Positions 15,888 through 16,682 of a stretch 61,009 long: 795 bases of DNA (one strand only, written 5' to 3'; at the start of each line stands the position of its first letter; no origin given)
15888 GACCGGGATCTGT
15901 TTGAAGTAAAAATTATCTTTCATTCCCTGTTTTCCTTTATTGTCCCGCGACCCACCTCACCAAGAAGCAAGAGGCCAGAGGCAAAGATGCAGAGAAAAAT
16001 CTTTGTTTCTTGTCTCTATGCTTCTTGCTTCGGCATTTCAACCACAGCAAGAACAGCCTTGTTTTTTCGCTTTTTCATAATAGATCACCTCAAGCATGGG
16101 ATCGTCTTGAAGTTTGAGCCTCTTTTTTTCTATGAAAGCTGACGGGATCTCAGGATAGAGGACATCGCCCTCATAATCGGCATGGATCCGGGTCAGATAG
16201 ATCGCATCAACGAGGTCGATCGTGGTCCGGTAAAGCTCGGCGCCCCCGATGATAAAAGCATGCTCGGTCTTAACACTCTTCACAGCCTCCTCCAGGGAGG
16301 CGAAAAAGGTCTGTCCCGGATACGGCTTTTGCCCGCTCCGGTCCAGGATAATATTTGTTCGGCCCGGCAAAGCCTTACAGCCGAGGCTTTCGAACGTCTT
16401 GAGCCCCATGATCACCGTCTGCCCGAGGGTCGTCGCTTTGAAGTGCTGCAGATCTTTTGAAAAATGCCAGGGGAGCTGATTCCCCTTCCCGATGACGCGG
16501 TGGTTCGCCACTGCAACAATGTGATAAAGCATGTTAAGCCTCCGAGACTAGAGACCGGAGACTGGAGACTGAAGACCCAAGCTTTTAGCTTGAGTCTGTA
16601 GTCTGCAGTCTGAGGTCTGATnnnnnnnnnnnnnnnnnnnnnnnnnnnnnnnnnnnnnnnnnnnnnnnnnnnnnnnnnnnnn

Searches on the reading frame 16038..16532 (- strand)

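Call 72: search_protein_families(library=pfam, proteins=[window:16038-16532:-], max_evalue=0.01)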
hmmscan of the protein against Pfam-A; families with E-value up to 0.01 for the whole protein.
window:16038-16532:- (164 aa): 1 family
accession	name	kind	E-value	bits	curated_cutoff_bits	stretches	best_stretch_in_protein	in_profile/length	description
PF00186.24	DHFR_1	-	1.9e-46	158.1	25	1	1-144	1-145/159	Dihydrofolate reductase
